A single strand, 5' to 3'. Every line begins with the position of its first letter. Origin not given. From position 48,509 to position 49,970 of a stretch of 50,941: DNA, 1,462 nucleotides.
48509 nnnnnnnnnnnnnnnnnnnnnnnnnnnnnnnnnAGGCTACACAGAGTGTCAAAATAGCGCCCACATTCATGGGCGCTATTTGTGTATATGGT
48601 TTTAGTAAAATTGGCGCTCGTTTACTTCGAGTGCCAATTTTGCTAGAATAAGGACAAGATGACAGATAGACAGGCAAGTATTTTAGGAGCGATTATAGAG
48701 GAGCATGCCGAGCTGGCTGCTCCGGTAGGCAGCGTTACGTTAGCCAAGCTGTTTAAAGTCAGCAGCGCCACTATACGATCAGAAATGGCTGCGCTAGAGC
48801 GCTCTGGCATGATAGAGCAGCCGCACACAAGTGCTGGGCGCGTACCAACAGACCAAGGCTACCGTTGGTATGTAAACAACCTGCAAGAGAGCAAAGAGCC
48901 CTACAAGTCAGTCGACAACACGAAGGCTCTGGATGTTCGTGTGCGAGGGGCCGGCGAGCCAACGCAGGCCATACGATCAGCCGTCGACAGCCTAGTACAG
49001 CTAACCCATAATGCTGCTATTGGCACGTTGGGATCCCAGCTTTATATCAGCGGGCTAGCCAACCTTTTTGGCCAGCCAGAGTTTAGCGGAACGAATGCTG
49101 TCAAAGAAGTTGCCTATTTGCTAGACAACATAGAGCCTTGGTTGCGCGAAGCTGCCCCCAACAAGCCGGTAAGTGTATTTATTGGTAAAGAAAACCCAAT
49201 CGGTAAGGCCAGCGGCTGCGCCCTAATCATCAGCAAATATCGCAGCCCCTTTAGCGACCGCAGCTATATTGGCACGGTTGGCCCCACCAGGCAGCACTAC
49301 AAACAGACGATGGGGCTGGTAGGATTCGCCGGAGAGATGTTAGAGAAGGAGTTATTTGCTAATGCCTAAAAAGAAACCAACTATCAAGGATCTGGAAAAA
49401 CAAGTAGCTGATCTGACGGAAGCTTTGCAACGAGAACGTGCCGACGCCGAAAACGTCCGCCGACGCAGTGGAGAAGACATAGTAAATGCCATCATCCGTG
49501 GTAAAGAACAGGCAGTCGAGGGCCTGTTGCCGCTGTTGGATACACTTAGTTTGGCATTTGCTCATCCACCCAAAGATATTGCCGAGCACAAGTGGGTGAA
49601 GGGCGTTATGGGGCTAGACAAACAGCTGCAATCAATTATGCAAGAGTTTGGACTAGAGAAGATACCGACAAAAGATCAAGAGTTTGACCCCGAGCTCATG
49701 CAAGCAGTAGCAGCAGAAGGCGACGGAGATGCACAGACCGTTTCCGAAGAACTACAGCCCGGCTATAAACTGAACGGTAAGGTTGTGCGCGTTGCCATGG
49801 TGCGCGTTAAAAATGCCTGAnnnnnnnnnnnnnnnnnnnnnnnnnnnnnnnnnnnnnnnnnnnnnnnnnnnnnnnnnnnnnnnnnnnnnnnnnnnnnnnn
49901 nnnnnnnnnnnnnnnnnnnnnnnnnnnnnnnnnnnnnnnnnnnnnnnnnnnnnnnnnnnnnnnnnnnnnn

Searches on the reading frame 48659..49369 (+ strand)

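Call 11: search_protein_families(library=pfam, proteins=[window:48659-49369:+], max_evalue=0.01)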
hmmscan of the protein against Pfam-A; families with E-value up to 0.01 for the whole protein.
window:48659-49369:+ (236 aa): 4 families
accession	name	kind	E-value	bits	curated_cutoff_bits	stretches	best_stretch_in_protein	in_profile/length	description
PF01628.27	HrcA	-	1e-18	68.6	22.2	1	104-218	104-215/215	HrcA protein C terminal domain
PF03444.21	HrcA_DNA-bdg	-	0.0016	18.5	21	1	2-69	3-71/79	Winged helix-turn-helix transcription repressor, HrcA DNA-binding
PF08220.18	HTH_DeoR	-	0.0023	18.1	21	1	28-59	20-51/57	DeoR-like helix-turn-helix domain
PF21715.3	CggR_N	-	0.006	16.7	30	0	16-68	11-61/71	CggR N-terminal DNA binding domain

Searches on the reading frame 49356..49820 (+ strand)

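Call 11: search_protein_families(library=pfam, proteins=[window:49356-49820:+], max_evalue=0.01)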
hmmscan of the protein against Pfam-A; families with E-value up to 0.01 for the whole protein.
window:49356-49820:+ (154 aa): 1 family
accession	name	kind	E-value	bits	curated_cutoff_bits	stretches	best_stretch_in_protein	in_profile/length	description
PF01025.24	GrpE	-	7.9e-36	123.7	25.8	1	5-152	15-164/165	GrpE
